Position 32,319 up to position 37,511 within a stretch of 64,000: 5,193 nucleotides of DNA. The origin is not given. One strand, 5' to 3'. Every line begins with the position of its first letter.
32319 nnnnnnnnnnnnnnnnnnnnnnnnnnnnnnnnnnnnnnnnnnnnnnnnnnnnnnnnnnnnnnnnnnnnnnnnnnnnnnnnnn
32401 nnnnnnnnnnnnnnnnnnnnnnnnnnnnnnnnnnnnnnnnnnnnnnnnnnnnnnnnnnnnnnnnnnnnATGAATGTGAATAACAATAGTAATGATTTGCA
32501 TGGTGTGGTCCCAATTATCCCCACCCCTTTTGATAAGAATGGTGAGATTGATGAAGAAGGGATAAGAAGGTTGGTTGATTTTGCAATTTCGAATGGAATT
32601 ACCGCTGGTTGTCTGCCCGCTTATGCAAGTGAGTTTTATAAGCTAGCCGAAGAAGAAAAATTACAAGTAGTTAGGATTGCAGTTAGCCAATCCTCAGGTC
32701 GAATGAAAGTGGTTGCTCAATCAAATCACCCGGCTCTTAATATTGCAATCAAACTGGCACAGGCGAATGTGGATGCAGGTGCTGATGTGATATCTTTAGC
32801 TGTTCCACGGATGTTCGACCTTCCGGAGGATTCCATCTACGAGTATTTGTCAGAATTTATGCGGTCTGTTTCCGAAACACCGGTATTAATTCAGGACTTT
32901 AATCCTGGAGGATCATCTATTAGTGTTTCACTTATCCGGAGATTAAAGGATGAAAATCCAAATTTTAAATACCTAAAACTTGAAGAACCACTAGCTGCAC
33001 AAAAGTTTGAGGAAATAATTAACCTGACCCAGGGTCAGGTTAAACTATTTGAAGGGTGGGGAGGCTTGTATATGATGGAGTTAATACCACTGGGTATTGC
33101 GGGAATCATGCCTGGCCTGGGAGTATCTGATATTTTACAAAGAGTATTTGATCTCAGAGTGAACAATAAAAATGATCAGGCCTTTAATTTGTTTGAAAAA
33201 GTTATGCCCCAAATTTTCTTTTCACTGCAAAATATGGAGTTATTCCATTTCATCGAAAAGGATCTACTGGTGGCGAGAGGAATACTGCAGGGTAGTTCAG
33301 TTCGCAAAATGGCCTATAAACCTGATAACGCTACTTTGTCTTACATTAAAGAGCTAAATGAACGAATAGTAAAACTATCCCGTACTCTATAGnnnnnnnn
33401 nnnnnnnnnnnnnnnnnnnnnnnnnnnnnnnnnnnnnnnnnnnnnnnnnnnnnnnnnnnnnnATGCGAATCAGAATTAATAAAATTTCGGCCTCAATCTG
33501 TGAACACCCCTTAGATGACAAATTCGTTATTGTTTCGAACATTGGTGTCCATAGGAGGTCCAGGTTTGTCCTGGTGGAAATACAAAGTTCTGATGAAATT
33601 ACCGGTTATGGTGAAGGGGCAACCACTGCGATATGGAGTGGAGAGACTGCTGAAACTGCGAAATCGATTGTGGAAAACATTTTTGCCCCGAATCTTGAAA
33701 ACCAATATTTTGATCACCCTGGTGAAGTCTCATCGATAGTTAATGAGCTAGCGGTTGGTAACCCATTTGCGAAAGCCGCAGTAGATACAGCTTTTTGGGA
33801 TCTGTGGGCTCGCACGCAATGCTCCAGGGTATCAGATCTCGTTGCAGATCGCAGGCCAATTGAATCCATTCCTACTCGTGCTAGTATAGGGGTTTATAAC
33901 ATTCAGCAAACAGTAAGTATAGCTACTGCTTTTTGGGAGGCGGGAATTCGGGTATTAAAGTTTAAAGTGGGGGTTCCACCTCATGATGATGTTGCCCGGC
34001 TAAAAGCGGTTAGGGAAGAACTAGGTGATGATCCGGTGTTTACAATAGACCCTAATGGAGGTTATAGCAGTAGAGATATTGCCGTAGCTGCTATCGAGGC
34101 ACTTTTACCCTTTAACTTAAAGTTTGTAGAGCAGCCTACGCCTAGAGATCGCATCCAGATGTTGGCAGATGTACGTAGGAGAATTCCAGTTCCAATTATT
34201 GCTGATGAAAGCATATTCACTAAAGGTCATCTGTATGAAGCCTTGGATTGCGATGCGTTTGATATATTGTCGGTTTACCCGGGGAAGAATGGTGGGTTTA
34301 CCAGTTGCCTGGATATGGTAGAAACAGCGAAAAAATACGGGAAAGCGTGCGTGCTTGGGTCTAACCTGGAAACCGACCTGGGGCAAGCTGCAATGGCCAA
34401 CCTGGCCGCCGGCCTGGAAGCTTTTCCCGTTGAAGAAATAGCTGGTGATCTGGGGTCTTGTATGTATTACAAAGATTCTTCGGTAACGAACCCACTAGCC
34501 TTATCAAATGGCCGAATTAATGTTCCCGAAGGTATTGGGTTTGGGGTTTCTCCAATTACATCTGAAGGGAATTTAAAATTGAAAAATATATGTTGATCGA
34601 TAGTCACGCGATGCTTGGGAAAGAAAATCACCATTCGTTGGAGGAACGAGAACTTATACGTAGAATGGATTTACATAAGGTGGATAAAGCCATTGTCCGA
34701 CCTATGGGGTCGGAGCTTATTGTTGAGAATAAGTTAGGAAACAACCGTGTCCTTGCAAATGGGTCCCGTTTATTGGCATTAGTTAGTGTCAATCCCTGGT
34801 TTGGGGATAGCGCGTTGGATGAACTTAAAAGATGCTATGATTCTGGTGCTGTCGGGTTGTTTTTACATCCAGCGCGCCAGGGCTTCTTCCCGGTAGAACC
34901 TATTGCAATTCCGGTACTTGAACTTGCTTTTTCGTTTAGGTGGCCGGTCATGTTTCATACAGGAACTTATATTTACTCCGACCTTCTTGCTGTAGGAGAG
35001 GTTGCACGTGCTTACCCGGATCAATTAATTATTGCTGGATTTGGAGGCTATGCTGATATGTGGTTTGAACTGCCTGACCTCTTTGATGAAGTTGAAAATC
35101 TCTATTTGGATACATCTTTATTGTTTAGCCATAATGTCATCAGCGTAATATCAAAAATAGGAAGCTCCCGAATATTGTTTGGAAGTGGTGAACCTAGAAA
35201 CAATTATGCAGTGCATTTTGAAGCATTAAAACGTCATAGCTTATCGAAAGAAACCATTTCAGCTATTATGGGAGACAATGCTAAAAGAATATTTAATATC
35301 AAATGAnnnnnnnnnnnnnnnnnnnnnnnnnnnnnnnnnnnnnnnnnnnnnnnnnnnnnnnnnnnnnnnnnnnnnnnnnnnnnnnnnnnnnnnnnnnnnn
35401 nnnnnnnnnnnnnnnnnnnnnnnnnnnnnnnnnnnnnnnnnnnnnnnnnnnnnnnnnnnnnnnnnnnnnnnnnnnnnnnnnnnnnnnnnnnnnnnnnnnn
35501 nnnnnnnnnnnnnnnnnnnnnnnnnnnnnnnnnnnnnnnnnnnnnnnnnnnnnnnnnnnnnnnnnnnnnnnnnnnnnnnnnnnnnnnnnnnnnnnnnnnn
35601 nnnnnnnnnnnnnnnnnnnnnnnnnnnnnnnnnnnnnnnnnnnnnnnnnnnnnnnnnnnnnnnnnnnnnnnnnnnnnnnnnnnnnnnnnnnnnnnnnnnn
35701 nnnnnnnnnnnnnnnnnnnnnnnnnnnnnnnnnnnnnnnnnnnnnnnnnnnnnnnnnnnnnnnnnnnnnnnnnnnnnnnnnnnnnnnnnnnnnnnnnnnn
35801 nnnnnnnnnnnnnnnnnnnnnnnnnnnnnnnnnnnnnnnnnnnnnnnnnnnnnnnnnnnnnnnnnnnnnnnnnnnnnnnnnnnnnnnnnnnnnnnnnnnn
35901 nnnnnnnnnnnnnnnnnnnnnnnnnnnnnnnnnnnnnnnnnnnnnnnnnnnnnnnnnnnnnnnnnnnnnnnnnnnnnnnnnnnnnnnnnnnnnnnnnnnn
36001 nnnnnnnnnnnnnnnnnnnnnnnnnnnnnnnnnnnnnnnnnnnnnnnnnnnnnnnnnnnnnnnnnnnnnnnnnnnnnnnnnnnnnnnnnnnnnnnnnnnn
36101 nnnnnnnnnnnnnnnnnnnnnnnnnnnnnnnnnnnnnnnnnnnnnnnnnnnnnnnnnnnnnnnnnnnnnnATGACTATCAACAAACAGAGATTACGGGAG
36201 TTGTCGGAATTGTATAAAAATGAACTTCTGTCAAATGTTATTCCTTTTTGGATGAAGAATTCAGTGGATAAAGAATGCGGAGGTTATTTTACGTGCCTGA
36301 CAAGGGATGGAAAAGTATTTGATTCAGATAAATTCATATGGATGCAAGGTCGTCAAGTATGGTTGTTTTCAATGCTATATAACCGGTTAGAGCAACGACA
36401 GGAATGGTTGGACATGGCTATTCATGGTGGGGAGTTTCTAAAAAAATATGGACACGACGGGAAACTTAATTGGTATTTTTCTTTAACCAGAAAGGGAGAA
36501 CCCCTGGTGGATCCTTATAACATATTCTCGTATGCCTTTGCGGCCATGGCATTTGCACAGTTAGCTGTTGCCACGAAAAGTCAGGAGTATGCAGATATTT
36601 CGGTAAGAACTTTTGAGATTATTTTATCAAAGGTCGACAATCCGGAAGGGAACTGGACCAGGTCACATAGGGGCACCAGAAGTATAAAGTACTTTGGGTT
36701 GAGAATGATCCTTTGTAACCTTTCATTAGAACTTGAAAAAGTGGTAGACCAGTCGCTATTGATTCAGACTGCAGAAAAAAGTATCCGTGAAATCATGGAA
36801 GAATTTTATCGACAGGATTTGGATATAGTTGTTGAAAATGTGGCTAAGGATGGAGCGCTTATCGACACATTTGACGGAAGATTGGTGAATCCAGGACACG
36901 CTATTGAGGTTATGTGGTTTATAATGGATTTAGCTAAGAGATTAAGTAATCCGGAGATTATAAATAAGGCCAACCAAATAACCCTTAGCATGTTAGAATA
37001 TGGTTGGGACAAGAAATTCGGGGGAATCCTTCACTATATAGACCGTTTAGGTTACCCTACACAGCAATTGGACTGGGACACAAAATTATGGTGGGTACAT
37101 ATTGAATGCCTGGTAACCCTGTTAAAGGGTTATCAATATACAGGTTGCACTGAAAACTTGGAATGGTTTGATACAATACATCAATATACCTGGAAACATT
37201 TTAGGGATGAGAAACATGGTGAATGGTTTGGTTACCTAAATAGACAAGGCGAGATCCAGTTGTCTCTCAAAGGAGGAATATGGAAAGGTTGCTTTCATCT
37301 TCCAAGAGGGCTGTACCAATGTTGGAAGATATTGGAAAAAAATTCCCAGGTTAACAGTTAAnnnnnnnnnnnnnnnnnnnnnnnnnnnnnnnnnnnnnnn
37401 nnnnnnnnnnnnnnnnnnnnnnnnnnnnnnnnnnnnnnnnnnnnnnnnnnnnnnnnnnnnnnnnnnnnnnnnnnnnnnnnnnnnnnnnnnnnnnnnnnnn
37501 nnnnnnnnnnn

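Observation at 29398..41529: Eleven-gene co-directional operon combining sugar-acid, sialate-like and etherase-like enzymes: candidate uncharacterised catabolic pathway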

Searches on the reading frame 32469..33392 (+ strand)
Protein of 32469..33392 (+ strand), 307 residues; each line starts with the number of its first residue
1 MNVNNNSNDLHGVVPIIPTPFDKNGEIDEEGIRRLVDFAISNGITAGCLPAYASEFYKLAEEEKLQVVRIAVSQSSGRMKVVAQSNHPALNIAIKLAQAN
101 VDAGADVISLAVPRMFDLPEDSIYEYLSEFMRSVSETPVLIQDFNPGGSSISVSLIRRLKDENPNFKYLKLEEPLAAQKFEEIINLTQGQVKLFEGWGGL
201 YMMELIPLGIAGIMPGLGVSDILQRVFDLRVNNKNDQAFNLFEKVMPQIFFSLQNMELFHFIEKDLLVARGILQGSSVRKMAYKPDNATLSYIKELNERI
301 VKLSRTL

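Call 4: search_protein_families(library=pfam, proteins=[window:32469-33392:+])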
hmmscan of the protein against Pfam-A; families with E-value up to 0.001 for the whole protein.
window:32469-33392:+ (307 aa): 1 family
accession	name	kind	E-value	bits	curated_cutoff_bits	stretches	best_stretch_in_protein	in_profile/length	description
PF00701.28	DHDPS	-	1.1e-21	77.2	22.1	1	10-238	2-229/289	Dihydrodipicolinate synthetase family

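Call 6: search_protein_families(library=ncbifam, proteins=[window:32469-33392:+], max_evalue=0.00001)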
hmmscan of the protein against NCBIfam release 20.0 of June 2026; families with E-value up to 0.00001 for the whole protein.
window:32469-33392:+ (307 aa): 7 families
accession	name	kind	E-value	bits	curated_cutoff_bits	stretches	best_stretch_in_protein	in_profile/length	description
TIGR02313.1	HpaI-NOT-DapA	exception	1.9e-19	69.6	396.7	1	11-170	2-162/294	2,4-dihydroxyhept-2-ene-1,7-dioic acid aldolase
NF003164.0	PRK04147.1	equivalog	4.5e-17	62.3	281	1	8-301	2-291/294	N-acetylneuraminate lyase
TIGR00674.1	dapA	equivalog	2.6e-15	56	206.15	1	14-215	3-201/286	4-hydroxy-tetrahydrodipicolinate synthase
TIGR03249.1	KdgD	equivalog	1.6e-14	53.7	373.95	1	10-169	9-164/299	5-dehydro-4-deoxyglucarate dehydratase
NF002958.0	PRK03620.1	subfamily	1.9e-13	49.9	278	1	11-141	12-140/307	5-dehydro-4-deoxyglucarate dehydratase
TIGR00683.1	nanA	equivalog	4.4e-12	45.9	382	1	10-141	1-132/293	N-acetylneuraminate lyase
NF040954.1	Arch_KDGaldase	equivalog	1.2e-08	34.7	390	1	13-159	4-147/288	bifunctional 2-dehydro-3-deoxy-phosphogluconate/2-dehydro-3-deoxy-6-phosphogalactonate aldolase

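Call 21: search_solved_structures(query=window:32469-33392:+, max_evalue=1e-12)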
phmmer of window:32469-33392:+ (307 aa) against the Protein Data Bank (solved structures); distinct sequences matched with E-value up to 1e-12: 7.
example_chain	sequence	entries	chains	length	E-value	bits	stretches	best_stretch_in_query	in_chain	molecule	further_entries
7c0c_A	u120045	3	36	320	1.2e-23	87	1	11-257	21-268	L-2-keto-3-deoxyarabonate dehydratase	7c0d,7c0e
3fkk_A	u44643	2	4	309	3e-23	85.7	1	11-257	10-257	L-2-keto-3-deoxyarabonate dehydratase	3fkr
3dz1_A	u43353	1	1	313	7.6e-16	61.4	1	11-284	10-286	Dihydrodipicolinate synthase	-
6xgs_A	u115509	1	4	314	1.1e-13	54.4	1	10-151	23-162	4-hydroxy-tetrahydrodipicolinate synthase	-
1xky_A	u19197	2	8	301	7.5e-13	51.6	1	12-214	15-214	dihydrodipicolinate synthase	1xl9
3si9_A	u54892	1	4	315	8.2e-13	51.5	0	9-167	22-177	Dihydrodipicolinate synthase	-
3hij_A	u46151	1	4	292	9.8e-13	51.2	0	14-214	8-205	Dihydrodipicolinate synthase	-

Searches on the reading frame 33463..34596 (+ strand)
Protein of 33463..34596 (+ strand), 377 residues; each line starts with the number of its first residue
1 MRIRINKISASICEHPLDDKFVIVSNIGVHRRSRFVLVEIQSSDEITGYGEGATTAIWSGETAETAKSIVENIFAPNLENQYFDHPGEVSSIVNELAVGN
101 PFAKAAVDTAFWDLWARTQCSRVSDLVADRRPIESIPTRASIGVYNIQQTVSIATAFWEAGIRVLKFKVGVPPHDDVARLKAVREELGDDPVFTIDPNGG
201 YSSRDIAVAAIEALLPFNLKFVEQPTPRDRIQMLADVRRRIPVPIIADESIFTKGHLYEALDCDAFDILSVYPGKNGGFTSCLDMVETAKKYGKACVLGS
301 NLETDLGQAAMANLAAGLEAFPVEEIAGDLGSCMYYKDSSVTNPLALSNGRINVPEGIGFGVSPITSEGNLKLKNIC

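Call 4: search_protein_families(library=pfam, proteins=[window:33463-34596:+])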
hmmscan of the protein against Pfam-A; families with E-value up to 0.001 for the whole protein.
window:33463-34596:+ (377 aa): 2 families
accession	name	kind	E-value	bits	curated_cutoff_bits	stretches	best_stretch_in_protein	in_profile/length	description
PF13378.12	MR_MLE_C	-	1.4e-44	152.9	29.4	1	154-364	6-215/219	Enolase C-terminal domain-like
PF02746.21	MR_MLE_N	-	7.2e-13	49.2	22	1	26-127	19-116/117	Mandelate racemase / muconate lactonizing enzyme, N-terminal domain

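Call 6: search_protein_families(library=ncbifam, proteins=[window:33463-34596:+], max_evalue=0.00001)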
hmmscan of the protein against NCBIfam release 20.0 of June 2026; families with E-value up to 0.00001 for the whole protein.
window:33463-34596:+ (377 aa): 15 families
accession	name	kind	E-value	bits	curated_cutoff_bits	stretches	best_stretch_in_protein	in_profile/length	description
TIGR02534.1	mucon_cyclo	subfamily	5.5e-47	160.6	334.95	1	33-363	27-356/368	muconate/chloromuconate family cycloisomerase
TIGR01928.1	menC_lowGC_arch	equivalog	2.5e-36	125.4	200.65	1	21-342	9-320/325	o-succinylbenzoate synthase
NF042940.1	racemase_DgcA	equivalog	1.1e-32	113.6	400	1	12-317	5-287/323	N-acetyl-D-Glu racemase DgcA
NF041118.1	A_G_epim_Thtga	equivalog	1.7e-30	106.3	500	1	4-325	2-316/341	L-Ala-D/L-Glu epimerase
NF002782.0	PRK02901.1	equivalog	1.1e-24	87.1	288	1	131-355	74-291/328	o-succinylbenzoate synthase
NF043002.1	HProlDhtase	equivalog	9.1e-23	80.7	500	1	36-366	34-356/366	cis-3-hydroxy-L-proline dehydratase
NF011708.0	PRK15129.1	equivalog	2.8e-21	75.9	343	1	15-312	11-287/321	L-Ala-D/L-Glu epimerase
NF047820.1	TalGalacDh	equivalog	1.7e-19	70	500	1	102-363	106-355/371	L-talarate/galactarate dehydratase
TIGR01927.1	menC_gam_Gplu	equivalog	8.6e-19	67.9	130.55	1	20-319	9-283/307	o-succinylbenzoate synthase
NF040790.2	glucon_galact_dh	equivalog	1.2e-16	60.5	750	1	33-363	23-360/390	bifunctional D-gluconate/D-galactonate dehydratase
NF040866.1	AraD_Arch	equivalog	1.6e-15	57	650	1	35-362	34-359/372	arabinonate dehydratase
NF002739.0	PRK02714.1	equivalog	8.2e-15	55.1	259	1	28-338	23-307/320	o-succinylbenzoate synthase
NF010624.0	PRK14017.1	equivalog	4.7e-14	52.3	311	1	32-313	12-298/382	galactonate dehydratase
NF043051.1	ManoateDhtManD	equivalog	5.2e-08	32.1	550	0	180-363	195-374/403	D-mannonate dehydratase ManD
NF003473.0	PRK05105.1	equivalog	7.5e-08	31.7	236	1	150-317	133-289/331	o-succinylbenzoate synthase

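Call 8: search_solved_structures(query=window:33463-34596:+, max_evalue=1e-20)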
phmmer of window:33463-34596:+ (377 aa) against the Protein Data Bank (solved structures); distinct sequences matched with E-value up to 1e-20: 28.
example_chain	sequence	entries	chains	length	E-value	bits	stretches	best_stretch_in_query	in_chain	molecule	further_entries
3i4k_A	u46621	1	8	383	3.7e-36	128.2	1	5-364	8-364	Muconate lactonizing enzyme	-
4m0x_A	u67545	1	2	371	4.5e-33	118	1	5-363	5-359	Chloromuconate cycloisomerase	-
4a6g_A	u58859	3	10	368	1.7e-31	112.9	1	47-366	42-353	N-ACYLAMINO ACID RACEMASE | N-succinylamino acid racemase | O-SUCCINYLBENZOATE SYNTHASE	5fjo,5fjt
5fjr_A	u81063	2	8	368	1.8e-31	112.7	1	48-366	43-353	O-SUCCINYLBENZOATE SYNTHASE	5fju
1sja_A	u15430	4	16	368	5.9e-31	111.1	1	47-366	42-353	N-acylamino acid racemase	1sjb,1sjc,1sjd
2zc8_A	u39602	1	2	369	6.3e-31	111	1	5-362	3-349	N-acylamino acid racemase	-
7s8w_A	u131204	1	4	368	8.1e-31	110.6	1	47-366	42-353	N-succinylamino acid racemase/O-succinylbenzoate synthase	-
2p88_A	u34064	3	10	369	8.4e-31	110.5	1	13-330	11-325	Mandelate racemase/muconate lactonizing enzyme family protein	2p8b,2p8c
5fjp_A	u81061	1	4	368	1.1e-30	110.1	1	47-366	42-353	O-SUCCINYLBENZOATE SYNTHASE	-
1r0m_A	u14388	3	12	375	1e-29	107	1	13-363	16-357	N-acylamino acid racemase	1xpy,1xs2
1jpm_A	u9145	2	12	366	1.3e-29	106.7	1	33-319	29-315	L-Ala-D/L-Glu Epimerase | similar to chloromuconate cycloisomerase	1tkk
2fkp_A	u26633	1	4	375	1.6e-29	106.4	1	13-363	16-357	N-acylamino acid racemase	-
2ggi_A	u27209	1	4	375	3.1e-29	105.4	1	13-363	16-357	N-acylamino acid racemase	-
2ggg_A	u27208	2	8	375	3.7e-29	105.2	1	13-363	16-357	N-acylamino acid racemase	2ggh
2ggj_A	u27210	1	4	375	5.1e-29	104.7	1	13-363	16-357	N-acylamino acid racemase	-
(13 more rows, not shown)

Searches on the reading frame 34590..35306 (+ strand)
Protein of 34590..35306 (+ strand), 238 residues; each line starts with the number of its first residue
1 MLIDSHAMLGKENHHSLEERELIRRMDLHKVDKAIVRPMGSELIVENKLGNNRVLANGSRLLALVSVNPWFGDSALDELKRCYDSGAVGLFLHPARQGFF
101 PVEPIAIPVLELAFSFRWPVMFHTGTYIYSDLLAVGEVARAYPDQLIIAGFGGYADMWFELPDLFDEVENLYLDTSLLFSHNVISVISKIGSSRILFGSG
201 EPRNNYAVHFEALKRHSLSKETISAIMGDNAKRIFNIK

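Call 4: search_protein_families(library=pfam, proteins=[window:34590-35306:+])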
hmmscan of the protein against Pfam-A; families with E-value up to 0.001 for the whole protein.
window:34590-35306:+ (238 aa): 1 family
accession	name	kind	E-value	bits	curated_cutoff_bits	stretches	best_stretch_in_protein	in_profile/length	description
PF04909.20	Amidohydro_2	-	2.3e-21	77.3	26.4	1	54-236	73-288/289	Amidohydrolase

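Call 6: search_protein_families(library=ncbifam, proteins=[window:34590-35306:+], max_evalue=0.00001)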
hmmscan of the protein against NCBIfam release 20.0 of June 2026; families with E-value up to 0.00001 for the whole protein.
window:34590-35306:+ (238 aa): 0 families

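Call 34: search_protein_families(library=ncbifam, proteins=[window:34590-35306:+], max_evalue=0.01)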
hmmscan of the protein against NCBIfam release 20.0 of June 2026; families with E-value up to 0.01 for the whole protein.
window:34590-35306:+ (238 aa): 0 families

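Call 49: search_solved_structures(query=window:34590-35306:+, max_evalue=0.01)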
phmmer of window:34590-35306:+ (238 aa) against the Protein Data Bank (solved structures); distinct sequences matched with E-value up to 0.01: 1.
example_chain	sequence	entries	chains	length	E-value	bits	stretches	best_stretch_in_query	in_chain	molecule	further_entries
3cjp_A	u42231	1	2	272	1.4e-13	54.5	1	117-237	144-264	Predicted amidohydrolase, dihydroorotase family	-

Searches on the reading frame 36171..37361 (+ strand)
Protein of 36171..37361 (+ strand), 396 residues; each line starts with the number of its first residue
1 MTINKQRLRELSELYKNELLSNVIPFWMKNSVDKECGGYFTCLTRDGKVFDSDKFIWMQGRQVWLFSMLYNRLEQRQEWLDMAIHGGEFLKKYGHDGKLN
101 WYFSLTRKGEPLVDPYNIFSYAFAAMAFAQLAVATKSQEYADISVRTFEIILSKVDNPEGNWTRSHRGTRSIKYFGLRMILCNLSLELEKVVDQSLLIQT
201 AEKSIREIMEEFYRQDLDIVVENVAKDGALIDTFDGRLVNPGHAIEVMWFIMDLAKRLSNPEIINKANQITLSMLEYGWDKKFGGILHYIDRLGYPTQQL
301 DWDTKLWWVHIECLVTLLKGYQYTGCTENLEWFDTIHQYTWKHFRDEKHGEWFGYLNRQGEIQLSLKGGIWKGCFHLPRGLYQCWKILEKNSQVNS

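Call 4: search_protein_families(library=pfam, proteins=[window:36171-37361:+])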
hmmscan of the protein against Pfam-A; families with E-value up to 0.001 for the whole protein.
window:36171-37361:+ (396 aa): 1 family
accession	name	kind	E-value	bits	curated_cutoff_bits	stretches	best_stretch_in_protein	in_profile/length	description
PF07221.17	GlcNAc_2-epim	-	4.9e-76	256.6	23.4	1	38-372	1-340/347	N-acylglucosamine 2-epimerase (GlcNAc 2-epimerase)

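Call 6: search_protein_families(library=ncbifam, proteins=[window:36171-37361:+], max_evalue=0.00001)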
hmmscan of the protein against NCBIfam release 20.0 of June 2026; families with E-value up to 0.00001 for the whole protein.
window:36171-37361:+ (396 aa): 3 families
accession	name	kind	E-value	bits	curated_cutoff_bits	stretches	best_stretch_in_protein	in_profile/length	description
NF052547.1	AcylGsamEpipAGE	equivalog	3.5e-192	638.5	600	1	9-390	2-383/384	n-acyl-d-glucosamine 2-epimerase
NF041848.1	celb_epim_EpiA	equivalog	1.3e-21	77.2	800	2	242-391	255-404/405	cellobiose 2-epimerase EpiA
NF051846.1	ManIsomPseudo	equivalog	1.5e-07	30.7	600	1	232-365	233-369/401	D-mannose isomerase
